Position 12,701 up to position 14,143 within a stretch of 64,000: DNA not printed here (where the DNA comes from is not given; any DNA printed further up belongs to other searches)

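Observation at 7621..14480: DUF4331 - TPR - TPR - tripartite NicO/NiCoT permease operon: candidate uncharacterised envelope metal (Ni/Co/Cu) handling system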

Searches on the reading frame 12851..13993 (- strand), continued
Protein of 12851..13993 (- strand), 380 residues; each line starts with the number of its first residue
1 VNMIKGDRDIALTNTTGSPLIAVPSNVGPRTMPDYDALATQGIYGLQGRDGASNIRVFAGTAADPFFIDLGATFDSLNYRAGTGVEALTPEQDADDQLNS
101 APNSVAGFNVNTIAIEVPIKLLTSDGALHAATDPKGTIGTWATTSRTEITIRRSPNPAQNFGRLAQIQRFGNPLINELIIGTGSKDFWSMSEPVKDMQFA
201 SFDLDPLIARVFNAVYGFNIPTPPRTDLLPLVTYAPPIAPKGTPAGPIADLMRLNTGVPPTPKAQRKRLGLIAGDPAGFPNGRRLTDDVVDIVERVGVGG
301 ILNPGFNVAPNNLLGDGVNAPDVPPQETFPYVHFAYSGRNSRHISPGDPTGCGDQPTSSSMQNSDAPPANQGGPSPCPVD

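Call 43: fold_search(model_id=the predicted structure, library=pdb)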
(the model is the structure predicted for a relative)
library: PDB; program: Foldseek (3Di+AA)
matches with E <= 10: 391; with E <= 0.001: 0
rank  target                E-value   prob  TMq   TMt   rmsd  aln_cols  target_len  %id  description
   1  6imm_N                2.8e-03  0.13  0.11  0.13  29.6       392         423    8  Cryo-EM structure of an alphavirus, Sindbis virus (released 2019-03-13)
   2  9dqx_A                4.1e-03  0.11  0.10  0.11  28.7       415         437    8  Structure of western equine encephalitis virus CBA87 VLP (released 2025-03-26)
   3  9dqy_A                7.0e-03  0.08  0.10  0.11  28.0       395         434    8  Structure of western equine encephalitis virus Imperial 181 VLP in complex with house sparrow PCDH10 EC1 (released 2025-03-26)
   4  9dqy_C                1.4e-02  0.06  0.09  0.10  28.4       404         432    7  Structure of western equine encephalitis virus Imperial 181 VLP in complex with house sparrow PCDH10 EC1 (released 2025-03-26)
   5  9dqz_A                3.0e-02  0.06  0.10  0.12  30.3       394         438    9  Structure of western equine encephalitis virus McMillan VLP in complex with human VLDLR (released 2025-03-26)
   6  5lk0_A                3.4e-02  0.05  0.09  0.11  29.2       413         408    8  Structure of hantavirus envelope glycoprotein Gc in postfusion conformation in presence of 100 mM KCL (released 2016-09-14)
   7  5ljz_A                6.2e-02  0.04  0.09  0.11  28.8       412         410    7  Structure of hantavirus envelope glycoprotein Gc in postfusion conformation (released 2016-09-14)
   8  5ze8                  6.6e-02  0.07  0.07  0.09  14.7       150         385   13  Crystal structure of a penta-heme cytochrome c552 from Thermochromatium tepidum (released 2018-04-25)
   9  9rsu_A                8.4e-02  0.01  0.06  0.10  24.5       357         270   10  NetF pore structure (released 2026-02-18)
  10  9p3i_B                1.0e-01  0.04  0.10  0.11  27.9       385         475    8  High-resolution in situ ANDV single tetramer structure (released 2025-07-30)
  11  2fb9                  1.4e-01  0.04  0.06  0.08  16.4       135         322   15  Crystal structure of the Apo form of D-alanine: D-alanine ligase (Ddl) from Thermus caldophilus: a basis for the substra (released 2006-08-29)
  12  6mez_B                1.4e-01  0.02  0.08  0.11  23.3       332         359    9  X-ray structure of the Fenna-Matthews-Olsen antenna complex from Prosthecochloris aestuarii (released 2019-03-13)
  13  8rj8_E                1.6e-01  0.01  0.07  0.10  22.8       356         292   10  CytK nanopore mutant (released 2025-01-01)
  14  5lk2_A                1.8e-01  0.02  0.08  0.10  28.4       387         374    8  Structure of hantavirus envelope glycoprotein Gc in postfusion conformation in presence of 300 mM KCL (released 2016-09-14)
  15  7a57_B                2.0e-01  0.04  0.14  0.15  26.7       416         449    9  La Crosse Virus Envelope Glycoprotein Gc W1066H Mutant Fusion Domains in Postfusion Conformation (released 2021-09-01)
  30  9jgh_M                5.2e-01  0.02  0.09  0.17  27.9       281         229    8  cryo-EM structure of the TTP polymer at the tube's end (released 2025-07-16)
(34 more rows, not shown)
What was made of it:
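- Tried and rejected: Nothing better than TM 0.15 (call 43).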

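Call 45: find_homologous_proteins(query=A3, max_evalue=1e-10)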
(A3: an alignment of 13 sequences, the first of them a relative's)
Query A3 (13 sequences) (539 aa, profile of the alignment): 7995 proteins with E <= 1e-10 among 8000 candidates; the best 120 are listed.
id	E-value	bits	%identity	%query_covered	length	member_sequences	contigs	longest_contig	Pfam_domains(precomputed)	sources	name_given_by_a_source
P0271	3.2e-196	671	100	99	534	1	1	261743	PF03824.23,PF13386.13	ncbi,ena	-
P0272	2.3e-195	668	-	-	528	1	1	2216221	PF03824.23,PF13386.13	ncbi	-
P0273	2.0e-194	665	-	-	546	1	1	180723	PF03824.23,PF13386.13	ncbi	-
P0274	2.1e-191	655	81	100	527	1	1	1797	PF03824.23,PF13386.13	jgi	jgi:ABC-type nickel/cobalt efflux system permease component RcnA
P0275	1.4e-187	642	-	-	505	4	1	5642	PF03824.23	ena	-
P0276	4.1e-187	641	-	-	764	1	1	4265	PF03824.23,PF13386.13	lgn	-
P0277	6.9e-186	637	37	93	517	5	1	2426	PF11139.15,PF03824.23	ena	-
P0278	1.1e-185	636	-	-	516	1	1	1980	PF03824.23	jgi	jgi:nickel/cobalt exporter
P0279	2.9e-185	635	-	-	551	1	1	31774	PF03824.23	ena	-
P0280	4.3e-185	634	-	-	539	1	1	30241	PF03824.23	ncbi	-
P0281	2.1e-184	632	-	-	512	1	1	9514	PF03824.23,PF13386.13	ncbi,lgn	ncbi:MAG: sulfite exporter TauE/SafE family protein [Bryobacteraceae bacterium]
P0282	2.5e-184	632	-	-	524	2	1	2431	PF03824.23,PF13386.13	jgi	-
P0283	3.7e-184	631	-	-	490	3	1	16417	PF11139.15,PF03824.23,PF13386.13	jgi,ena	-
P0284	1.7e-183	629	45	66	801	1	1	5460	PF03824.23,PF13386.13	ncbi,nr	ncbi:MAG TPA: hypothetical protein VNO70_08120 [Blastocatellia bacterium]|nr:hypothetical protein [B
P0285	2.1e-183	629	-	-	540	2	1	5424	PF03824.23,PF13386.13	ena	-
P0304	1.2e-180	620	46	100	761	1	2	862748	PF03824.23,PF13386.13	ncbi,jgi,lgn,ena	ncbi:MAG TPA: hypothetical protein VGC87_03340 [Pyrinomonadaceae bacterium]|jgi:ABC-type nickel/coba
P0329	1.1e-178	613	49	62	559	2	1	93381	PF03824.23,PF13386.13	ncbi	ncbi:MAG: sulfite exporter TauE/SafE family protein [Anaerolineae bacterium]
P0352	2.9e-177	608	56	94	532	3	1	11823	PF03824.23,PF13386.13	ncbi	ncbi:MAG TPA: sulfite exporter TauE/SafE family protein [Thermomicrobiales bacterium]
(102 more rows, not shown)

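Call 81: search_protein_families(library=ncbifam, proteins=[L022:12784-13917:+, L022:9131-9850:+, L010:15900-16673:+], max_evalue=0.01)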
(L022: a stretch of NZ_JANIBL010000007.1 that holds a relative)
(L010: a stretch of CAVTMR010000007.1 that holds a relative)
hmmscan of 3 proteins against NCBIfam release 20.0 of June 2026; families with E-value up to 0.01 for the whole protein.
L022:12784-13917:+ (378 aa): 0 families

L022:9131-9850:+ (240 aa): 2 families
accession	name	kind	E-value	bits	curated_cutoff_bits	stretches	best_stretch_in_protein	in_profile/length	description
NF038127.1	FDP_fam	subfamily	4.4e-39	134.3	29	1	38-196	3-150/150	DVUA0089 family protein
NF038129.1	PEP_NF038129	equivalog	0.00044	20.2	65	1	170-224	138-190/194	NF038129 family PEP-CTERM protein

L010:15900-16673:+ (258 aa): 2 families
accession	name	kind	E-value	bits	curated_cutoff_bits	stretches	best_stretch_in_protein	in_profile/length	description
NF052500.1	NicTportNicT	equivalog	3.9e-05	23.1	450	1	11-70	45-105/340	Nickel transporter NicT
TIGR00802.1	nico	subfamily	6.6e-05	22.5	333.05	1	14-204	2-199/281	HoxN/HupN/NixA family nickel/cobalt transporter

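Call 83: find_encoding_contigs(protein=P0329, flank=7000, max_places=1)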
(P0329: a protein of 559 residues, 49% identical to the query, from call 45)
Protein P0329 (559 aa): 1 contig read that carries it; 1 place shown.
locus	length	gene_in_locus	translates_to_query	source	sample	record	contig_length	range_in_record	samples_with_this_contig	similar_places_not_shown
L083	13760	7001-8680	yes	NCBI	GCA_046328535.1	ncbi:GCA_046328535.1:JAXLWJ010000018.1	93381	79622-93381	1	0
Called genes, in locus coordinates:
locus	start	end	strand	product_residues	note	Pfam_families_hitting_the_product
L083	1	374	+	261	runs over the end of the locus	PF00378:ECH_1, PF16113:ECH_2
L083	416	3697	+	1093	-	PF00486:Trans_reg_C (faint), PF05729:NACHT (faint), PF03704:BTAD, PF13424:TPR_12 (faint), PF13191:AAA_16, PF13401:AAA_22 (faint), PF25872:HTH_77 (faint)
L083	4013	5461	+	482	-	PF14224:DUF4331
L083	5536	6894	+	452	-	PF07721:TPR_4 (faint), PF13428:TPR_14 (faint), PF13174:TPR_6 (faint), PF13374:TPR_10 (faint), PF13424:TPR_12 (weak), PF13432:TPR_16 (weak), PF14559:TPR_19, PF13432:TPR_16 (weak), +8 more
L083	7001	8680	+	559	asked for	PF03824:NicO, PF13386:DsbD_2 (weak)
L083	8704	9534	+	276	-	-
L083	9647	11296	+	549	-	PF00501:AMP-binding, PF13193:AMP-binding_C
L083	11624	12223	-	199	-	PF00440:TetR_N, PF17932:TetR_C_24 (weak), PF17935:TetR_C_27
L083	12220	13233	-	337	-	PF00248:Aldo_ket_red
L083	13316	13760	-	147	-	PF00557:Peptidase_M24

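Call 84: find_encoding_contigs(protein=P0304, flank=7000, max_places=1)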
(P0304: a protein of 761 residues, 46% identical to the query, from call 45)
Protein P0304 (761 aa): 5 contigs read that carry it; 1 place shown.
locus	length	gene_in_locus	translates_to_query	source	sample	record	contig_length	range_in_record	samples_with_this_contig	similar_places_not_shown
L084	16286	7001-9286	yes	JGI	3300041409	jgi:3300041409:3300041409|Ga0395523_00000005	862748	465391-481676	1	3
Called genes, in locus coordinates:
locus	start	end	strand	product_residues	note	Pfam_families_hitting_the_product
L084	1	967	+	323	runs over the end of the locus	PF00070:Pyr_redox (faint), PF01266:DAO (faint), PF03486:HI0933_like (faint), PF07992:Pyr_redox_2, PF13434:Lys_Orn_oxgnase (faint), PF13454:NAD_binding_9 (faint), PF13738:Pyr_redox_3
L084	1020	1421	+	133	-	-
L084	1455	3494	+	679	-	PF00069:Pkinase, PF07714:PK_Tyr_Ser-Thr, PF03109:ABC1 (weak), PF06293:Kdo (weak), PF00069:Pkinase, PF07714:PK_Tyr_Ser-Thr (weak)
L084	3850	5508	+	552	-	PF14224:DUF4331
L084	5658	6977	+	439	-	PF13371:TPR_9 (faint), PF13428:TPR_14 (faint), PF13174:TPR_6 (faint), PF13431:TPR_17 (faint), PF00515:TPR_1 (faint), PF07719:TPR_2 (faint), PF14559:TPR_19, PF13432:TPR_16, +4 more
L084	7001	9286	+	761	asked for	PF13386:DsbD_2 (faint), PF03824:NicO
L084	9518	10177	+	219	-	PF04337:DUF480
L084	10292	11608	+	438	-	PF01979:Amidohydro_1, PF07969:Amidohydro_3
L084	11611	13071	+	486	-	PF07969:Amidohydro_3, PF01979:Amidohydro_1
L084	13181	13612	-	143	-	PF00856:SET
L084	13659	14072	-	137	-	-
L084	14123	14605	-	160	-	-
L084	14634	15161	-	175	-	PF04978:MST (weak), PF12867:DinB_2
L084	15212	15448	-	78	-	-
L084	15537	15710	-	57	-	PF21748:UPF0150 (weak)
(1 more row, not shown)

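Call 85: find_encoding_contigs(protein=P0352, flank=7000, max_places=1)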
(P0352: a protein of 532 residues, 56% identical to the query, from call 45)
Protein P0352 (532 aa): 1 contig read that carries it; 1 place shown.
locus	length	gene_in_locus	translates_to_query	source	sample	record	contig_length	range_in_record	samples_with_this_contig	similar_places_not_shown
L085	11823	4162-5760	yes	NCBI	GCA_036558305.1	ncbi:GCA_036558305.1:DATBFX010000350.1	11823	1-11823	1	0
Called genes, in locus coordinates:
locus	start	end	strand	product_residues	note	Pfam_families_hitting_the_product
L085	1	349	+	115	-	?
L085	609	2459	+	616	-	PF14224:DUF4331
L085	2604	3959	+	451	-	PF07721:TPR_4 (faint), PF13432:TPR_16 (faint), PF13371:TPR_9 (faint), PF13414:TPR_11 (faint), PF13428:TPR_14 (faint), PF13431:TPR_17 (faint), PF23914:TPR_CcmH_CycH (faint), PF14559:TPR_19 (weak), +10 more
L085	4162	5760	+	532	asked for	PF03824:NicO, PF13386:DsbD_2 (weak)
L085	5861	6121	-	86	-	-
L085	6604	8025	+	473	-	PF03951:Gln-synt_N, PF00120:Gln-synt_C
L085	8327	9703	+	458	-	PF03951:Gln-synt_N, PF00120:Gln-synt_C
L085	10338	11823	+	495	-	?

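Call 86: search_solved_structures(query=A1, max_evalue=10, show_alignments=2)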
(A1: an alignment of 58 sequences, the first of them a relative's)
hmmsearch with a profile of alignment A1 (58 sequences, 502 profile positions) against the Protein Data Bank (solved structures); distinct sequences matched with E-value up to 10: 1.
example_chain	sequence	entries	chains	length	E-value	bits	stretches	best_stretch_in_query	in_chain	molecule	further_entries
1ex0_A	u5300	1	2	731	0.98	10.9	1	41-131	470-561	COAGULATION FACTOR XIII A CHAIN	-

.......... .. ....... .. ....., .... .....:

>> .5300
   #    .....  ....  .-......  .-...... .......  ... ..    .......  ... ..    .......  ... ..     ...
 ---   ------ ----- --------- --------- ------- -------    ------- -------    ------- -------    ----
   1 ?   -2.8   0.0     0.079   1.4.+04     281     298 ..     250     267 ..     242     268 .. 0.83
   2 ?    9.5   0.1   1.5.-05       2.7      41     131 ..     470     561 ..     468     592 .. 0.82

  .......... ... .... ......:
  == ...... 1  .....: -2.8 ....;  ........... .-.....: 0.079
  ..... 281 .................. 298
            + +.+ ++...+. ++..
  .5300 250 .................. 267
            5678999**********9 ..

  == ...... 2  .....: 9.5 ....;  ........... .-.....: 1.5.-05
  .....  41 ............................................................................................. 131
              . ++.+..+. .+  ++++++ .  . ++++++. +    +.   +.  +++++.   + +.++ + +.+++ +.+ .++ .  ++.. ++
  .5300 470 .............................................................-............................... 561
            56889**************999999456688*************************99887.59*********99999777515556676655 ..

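Call 96: search_protein_families(library=pfam, proteins=[L017:14588-15229:+, L014:14867-15379:+, L028:14898-15593:+, L040:7466-8113:+, L018:4991-5506:+, L022:7412-8245:-, L064:8993-9796:+, L069:7873-8721:+, L060:9840-10604:+, L003:8252-8770:+], max_evalue=0.01)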
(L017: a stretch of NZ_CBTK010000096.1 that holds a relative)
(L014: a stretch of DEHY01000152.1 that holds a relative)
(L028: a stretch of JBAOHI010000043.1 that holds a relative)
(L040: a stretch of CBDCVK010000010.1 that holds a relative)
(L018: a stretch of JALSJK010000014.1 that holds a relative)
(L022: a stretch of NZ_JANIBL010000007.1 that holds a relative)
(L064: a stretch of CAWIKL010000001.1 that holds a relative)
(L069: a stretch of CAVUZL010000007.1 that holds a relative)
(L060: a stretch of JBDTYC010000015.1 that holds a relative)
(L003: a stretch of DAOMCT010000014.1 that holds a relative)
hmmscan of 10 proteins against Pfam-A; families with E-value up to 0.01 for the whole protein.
L017:14588-15229:+ (214 aa): 2 families
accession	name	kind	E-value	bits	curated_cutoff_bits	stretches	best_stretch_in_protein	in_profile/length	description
PF12973.13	Cupin_7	-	3.4e-16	59.4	27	1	109-203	3-98/105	ChrR Cupin-like domain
PF13490.11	zf-HC2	-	0.0062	17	22.2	0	35-62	3-30/35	Putative zinc-finger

L014:14867-15379:+ (171 aa): 0 families

L028:14898-15593:+ (232 aa): 0 families

L040:7466-8113:+ (216 aa): 0 families

L018:4991-5506:+ (172 aa): 4 families
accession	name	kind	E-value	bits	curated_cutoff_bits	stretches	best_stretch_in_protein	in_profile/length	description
PF12973.13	Cupin_7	-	1.1e-16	61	27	1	71-165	4-99/105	ChrR Cupin-like domain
PF07883.17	Cupin_2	-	1.1e-05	25.5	27.2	1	104-164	2-66/70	Cupin domain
PF14499.12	DUF4437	-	0.00026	20.7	24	1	70-167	136-243/250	Domain of unknown function (DUF4437)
PF15002.11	ERK-JNK_inhib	-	0.0044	17.2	27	0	103-142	66-105/200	ERK and JNK pathways, inhibitor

L022:7412-8245:- (278 aa): 3 families
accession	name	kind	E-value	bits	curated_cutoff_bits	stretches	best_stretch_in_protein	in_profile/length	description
PF12973.13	Cupin_7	-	8.4e-26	90.3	27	2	182-273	6-100/105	ChrR Cupin-like domain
PF14499.12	DUF4437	-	3.9e-07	29.9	24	1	85-278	35-247/250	Domain of unknown function (DUF4437)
PF07883.17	Cupin_2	-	6.9e-06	26.1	27.2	0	90-140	2-56/70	Cupin domain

L064:8993-9796:+ (268 aa): 4 families
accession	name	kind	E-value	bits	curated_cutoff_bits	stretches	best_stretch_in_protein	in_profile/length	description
PF10099.14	RskA_C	-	2.3e-16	60.7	29.4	1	99-260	2-133/135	Anti-sigma-K factor rskA, C-terminal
PF13490.11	zf-HC2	-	9e-07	29.3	22.2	1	9-40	4-35/35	Putative zinc-finger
PF22618.1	RskA_N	-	0.00011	22.7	27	1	9-41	1-33/48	Anti-sigma-K factor RskA, N-terminal domain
PF11859.13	DUF3379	-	0.00085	19.1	33.2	1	28-129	20-111/232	Protein of unknown function (DUF3379)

L069:7873-8721:+ (283 aa): 2 families
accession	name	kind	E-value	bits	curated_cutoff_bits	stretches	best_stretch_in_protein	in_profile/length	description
PF10099.14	RskA_C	-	2.8e-16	60.4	29.4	1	110-275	2-133/135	Anti-sigma-K factor rskA, C-terminal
PF13490.11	zf-HC2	-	6.1e-06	26.7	22.2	1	20-52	3-35/35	Putative zinc-finger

L060:9840-10604:+ (255 aa): 3 families
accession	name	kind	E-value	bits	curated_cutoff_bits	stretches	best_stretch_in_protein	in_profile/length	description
PF10099.14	RskA_C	-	3.6e-18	66.5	29.4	1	113-237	2-124/135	Anti-sigma-K factor rskA, C-terminal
PF13490.11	zf-HC2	-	6.1e-05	23.5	22.2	1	10-39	3-32/35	Putative zinc-finger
PF22618.1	RskA_N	-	0.0048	17.5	27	1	13-41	3-31/48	Anti-sigma-K factor RskA, N-terminal domain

L003:8252-8770:+ (173 aa): 2 families
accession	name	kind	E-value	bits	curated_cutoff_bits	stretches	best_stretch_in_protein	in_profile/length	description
PF12973.13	Cupin_7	-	1.7e-17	63.6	27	1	73-164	5-99/105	ChrR Cupin-like domain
PF07883.17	Cupin_2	-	6.8e-05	22.9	27.2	1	103-157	2-60/70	Cupin domain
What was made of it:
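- Their partners are ChrR-like or RskA-like anti-sigma factors (call 96).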
